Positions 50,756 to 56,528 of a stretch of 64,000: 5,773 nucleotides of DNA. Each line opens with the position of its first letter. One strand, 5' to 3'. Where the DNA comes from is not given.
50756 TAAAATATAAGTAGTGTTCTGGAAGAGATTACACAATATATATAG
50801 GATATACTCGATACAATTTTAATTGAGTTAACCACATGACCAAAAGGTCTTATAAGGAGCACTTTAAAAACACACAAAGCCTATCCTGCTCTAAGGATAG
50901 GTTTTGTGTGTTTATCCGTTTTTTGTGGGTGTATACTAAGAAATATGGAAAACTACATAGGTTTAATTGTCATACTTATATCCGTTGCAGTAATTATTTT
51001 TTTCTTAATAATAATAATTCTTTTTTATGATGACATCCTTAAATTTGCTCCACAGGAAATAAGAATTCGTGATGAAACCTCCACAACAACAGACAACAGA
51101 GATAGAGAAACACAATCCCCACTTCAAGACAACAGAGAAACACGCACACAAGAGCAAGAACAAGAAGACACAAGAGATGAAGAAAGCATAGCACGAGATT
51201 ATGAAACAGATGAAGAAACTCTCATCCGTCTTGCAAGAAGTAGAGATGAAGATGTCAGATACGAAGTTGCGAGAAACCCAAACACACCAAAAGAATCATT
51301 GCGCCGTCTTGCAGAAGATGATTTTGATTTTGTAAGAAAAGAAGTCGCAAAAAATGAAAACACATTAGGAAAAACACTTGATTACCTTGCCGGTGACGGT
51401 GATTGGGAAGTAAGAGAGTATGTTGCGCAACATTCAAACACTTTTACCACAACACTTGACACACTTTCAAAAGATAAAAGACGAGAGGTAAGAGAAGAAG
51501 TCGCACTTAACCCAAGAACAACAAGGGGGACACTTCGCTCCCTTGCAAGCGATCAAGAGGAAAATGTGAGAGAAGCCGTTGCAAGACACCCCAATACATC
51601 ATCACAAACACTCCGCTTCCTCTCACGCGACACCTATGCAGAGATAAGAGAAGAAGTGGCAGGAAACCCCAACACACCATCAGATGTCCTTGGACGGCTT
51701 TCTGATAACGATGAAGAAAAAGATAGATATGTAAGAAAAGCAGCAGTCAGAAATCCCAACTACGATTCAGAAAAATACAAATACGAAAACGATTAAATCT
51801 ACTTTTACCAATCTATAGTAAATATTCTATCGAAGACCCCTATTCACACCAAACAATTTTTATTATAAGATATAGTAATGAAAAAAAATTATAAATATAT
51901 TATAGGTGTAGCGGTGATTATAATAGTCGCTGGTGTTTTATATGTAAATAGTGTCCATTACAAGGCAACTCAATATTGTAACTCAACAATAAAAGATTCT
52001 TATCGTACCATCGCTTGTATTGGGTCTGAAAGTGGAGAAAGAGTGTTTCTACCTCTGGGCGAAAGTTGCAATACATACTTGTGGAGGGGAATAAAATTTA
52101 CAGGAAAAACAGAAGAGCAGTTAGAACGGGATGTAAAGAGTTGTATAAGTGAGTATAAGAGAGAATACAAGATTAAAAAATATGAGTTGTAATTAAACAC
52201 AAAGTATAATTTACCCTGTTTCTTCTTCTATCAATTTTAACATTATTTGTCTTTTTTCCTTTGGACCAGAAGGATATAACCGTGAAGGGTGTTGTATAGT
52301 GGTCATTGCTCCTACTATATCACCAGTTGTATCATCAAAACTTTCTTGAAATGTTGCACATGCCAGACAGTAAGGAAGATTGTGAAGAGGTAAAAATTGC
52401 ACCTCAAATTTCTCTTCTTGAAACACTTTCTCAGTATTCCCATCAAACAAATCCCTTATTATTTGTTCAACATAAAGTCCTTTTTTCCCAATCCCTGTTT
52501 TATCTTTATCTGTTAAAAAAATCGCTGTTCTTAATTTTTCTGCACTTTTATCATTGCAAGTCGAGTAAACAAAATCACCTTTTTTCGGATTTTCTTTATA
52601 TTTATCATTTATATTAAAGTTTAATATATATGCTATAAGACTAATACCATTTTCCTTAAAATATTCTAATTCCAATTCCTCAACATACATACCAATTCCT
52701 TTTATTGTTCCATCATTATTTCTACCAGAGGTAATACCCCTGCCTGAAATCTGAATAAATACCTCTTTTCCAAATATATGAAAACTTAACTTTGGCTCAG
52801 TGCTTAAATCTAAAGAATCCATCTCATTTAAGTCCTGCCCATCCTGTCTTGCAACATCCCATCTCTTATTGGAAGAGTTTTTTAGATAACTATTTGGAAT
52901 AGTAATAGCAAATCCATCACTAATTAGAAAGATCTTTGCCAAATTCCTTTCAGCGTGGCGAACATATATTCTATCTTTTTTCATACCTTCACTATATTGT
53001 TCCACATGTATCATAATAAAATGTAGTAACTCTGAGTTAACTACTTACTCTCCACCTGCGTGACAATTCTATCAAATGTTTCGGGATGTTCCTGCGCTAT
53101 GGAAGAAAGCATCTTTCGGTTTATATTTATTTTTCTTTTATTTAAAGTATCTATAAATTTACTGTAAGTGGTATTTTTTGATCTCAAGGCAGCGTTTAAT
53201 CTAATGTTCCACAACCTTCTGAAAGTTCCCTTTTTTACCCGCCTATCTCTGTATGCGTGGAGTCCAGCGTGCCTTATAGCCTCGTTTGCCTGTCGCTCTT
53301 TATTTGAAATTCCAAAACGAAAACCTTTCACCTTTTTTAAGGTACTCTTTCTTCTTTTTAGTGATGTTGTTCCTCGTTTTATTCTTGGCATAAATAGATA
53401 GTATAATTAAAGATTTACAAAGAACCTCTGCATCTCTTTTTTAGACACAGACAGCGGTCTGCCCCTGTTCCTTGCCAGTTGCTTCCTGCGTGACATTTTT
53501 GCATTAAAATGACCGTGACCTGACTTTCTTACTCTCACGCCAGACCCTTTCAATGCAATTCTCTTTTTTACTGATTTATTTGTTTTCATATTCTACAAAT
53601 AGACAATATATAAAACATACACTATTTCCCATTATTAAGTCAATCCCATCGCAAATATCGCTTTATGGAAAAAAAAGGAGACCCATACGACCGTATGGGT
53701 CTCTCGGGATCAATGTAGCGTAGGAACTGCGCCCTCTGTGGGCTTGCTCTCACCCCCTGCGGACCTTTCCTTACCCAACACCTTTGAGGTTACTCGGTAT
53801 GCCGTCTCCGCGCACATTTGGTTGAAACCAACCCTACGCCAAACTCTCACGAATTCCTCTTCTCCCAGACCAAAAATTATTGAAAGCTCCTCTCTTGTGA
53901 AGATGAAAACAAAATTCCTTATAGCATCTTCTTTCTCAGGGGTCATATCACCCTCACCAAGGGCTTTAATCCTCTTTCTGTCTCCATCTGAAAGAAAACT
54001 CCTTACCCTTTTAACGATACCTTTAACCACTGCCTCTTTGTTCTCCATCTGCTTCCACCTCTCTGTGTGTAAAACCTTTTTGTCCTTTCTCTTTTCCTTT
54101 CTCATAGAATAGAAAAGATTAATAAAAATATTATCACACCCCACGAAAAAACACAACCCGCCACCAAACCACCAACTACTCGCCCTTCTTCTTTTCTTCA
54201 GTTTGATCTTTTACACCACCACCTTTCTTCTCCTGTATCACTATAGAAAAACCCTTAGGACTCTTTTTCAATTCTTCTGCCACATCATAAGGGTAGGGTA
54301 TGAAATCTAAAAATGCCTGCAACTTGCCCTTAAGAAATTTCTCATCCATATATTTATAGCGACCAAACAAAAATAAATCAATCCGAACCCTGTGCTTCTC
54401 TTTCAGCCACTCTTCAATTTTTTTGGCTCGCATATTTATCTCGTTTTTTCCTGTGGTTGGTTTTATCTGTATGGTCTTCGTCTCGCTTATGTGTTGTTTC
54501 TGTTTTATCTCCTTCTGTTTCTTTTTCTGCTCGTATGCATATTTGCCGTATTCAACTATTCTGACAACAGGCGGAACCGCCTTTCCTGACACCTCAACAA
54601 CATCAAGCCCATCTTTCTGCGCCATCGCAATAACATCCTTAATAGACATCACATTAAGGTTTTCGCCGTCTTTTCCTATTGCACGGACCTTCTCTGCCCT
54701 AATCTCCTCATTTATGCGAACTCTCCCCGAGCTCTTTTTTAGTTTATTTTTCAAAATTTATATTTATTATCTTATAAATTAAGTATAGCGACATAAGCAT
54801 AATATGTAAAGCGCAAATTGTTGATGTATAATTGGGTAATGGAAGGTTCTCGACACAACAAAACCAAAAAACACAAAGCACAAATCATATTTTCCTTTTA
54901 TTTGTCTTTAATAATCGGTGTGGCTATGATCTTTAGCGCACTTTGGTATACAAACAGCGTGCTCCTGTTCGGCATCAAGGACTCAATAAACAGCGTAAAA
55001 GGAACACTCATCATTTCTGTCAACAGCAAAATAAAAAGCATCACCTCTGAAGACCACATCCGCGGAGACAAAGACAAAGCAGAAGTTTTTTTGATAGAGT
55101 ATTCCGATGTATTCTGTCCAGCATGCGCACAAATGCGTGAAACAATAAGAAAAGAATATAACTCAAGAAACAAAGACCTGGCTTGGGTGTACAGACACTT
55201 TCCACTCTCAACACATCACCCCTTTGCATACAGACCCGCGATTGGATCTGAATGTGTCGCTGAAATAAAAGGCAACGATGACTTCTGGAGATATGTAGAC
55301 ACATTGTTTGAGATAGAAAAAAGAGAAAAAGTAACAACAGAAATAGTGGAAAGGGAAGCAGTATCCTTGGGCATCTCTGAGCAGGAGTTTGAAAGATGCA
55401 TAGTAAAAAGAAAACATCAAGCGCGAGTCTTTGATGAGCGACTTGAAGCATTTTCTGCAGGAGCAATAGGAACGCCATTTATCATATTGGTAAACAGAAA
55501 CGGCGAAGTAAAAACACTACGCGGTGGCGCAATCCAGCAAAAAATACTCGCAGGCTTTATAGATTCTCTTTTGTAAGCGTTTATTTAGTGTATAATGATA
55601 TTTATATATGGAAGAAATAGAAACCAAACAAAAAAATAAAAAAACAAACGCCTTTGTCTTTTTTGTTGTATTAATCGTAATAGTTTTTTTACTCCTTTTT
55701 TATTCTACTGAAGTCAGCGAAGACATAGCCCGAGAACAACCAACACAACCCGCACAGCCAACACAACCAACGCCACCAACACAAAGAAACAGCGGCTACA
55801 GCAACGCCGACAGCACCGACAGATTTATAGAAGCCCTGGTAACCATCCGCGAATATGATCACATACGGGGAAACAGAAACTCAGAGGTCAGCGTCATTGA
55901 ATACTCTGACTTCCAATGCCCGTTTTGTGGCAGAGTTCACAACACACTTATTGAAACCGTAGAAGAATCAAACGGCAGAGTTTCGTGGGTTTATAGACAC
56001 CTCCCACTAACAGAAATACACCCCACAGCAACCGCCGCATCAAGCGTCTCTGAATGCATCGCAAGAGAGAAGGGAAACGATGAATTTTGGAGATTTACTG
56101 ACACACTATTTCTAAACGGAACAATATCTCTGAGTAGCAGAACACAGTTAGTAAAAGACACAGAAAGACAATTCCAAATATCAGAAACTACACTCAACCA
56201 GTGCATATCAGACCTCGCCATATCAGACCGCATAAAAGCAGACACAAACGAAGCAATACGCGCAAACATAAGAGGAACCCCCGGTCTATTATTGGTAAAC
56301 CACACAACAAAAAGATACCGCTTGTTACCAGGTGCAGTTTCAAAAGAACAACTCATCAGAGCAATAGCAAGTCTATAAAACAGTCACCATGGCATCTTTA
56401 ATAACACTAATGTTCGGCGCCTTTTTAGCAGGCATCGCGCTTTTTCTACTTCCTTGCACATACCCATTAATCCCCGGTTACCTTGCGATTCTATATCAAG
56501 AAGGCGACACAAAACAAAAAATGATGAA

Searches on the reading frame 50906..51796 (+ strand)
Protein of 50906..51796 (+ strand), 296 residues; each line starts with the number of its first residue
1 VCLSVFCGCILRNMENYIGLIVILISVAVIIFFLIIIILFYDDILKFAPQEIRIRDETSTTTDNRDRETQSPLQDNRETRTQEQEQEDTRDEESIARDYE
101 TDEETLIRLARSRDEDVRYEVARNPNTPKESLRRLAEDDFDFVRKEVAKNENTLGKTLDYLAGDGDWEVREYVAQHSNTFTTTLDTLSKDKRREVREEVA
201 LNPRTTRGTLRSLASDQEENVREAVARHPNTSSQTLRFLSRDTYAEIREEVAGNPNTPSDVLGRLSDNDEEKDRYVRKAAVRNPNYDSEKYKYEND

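Call 37: search_protein_families(library=pfam, proteins=[window:50906-51796:+], max_evalue=0.001)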
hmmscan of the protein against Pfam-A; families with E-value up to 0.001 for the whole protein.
window:50906-51796:+ (296 aa): 4 families
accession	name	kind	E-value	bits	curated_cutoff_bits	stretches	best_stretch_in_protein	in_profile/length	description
PF01816.23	LRV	-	1.8e-30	103.6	21.6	3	245-270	1-25/26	Leucine rich repeat variant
PF25591.1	LRV_2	-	1.9e-15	57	27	1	120-175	5-59/61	Leucine Rich Repeat Variant domain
PF02985.28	HEAT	-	2e-05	24.8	23.5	0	210-227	5-22/31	HEAT repeat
PF13646.12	HEAT_2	-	3.3e-05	24.5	27.7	0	198-227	23-53/88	HEAT repeats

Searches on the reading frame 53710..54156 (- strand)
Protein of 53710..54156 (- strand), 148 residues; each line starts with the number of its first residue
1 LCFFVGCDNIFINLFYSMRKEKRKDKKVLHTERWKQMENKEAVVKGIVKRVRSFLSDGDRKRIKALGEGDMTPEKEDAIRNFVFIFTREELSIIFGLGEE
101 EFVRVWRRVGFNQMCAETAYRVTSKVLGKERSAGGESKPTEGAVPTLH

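Call 37: search_protein_families(library=pfam, proteins=[window:53710-54156:-], max_evalue=0.001)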
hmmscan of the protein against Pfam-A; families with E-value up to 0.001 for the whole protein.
window:53710-54156:- (148 aa): 1 family
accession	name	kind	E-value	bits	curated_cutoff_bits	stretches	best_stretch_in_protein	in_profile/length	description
PF13863.11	DUF4200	-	0.00089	20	29.7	0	16-66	15-65/119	Domain of unknown function (DUF4200)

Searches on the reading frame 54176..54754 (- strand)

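Call 37: search_protein_families(library=pfam, proteins=[window:54176-54754:-], max_evalue=0.001)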
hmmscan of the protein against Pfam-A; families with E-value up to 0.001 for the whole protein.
window:54176-54754:- (192 aa): 2 families
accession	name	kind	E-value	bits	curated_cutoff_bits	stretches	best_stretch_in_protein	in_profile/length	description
PF05198.21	IF3_N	-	3.5e-27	94.8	26.9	1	14-82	1-69/70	Translation initiation factor IF-3, N-terminal domain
PF00707.27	IF3_C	-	1.9e-07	31.4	34.8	1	91-136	2-47/86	Translation initiation factor IF-3, C-terminal domain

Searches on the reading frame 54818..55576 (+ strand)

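Call 37: search_protein_families(library=pfam, proteins=[window:54818-55576:+], max_evalue=0.001)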
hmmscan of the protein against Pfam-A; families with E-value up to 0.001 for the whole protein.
window:54818-55576:+ (252 aa): 2 families
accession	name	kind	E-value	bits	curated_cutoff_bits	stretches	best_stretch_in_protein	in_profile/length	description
PF13462.12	Thioredoxin_4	-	3.9e-11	43.8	23.2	1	78-225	4-146/165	Thioredoxin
PF01323.26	DSBA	-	8.4e-09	35.9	25.6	0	92-134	2-43/191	DSBA-like thioredoxin domain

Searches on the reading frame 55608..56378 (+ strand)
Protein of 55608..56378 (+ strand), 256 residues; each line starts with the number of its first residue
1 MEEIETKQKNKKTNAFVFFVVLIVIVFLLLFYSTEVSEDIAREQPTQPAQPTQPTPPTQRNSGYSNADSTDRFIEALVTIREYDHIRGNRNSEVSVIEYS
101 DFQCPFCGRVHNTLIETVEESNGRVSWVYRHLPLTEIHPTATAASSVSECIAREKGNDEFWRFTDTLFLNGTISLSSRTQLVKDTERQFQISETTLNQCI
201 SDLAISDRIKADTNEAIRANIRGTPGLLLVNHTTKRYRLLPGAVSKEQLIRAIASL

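Call 37: search_protein_families(library=pfam, proteins=[window:55608-56378:+], max_evalue=0.001)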
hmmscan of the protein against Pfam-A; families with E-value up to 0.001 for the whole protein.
window:55608-56378:+ (256 aa): 4 families
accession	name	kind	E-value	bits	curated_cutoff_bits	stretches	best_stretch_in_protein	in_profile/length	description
PF13462.12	Thioredoxin_4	-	7.8e-20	72.1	23.2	1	82-231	3-147/165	Thioredoxin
PF01323.26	DSBA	-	6.4e-10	39.6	25.6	1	96-141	2-45/191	DSBA-like thioredoxin domain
PF18400.7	Thioredoxin_12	-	4.7e-06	27.1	26.1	1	82-135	132-185/190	Thioredoxin-like domain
PF13098.12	Thioredoxin_2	-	0.00042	21.1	27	0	99-251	12-102/104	Thioredoxin-like domain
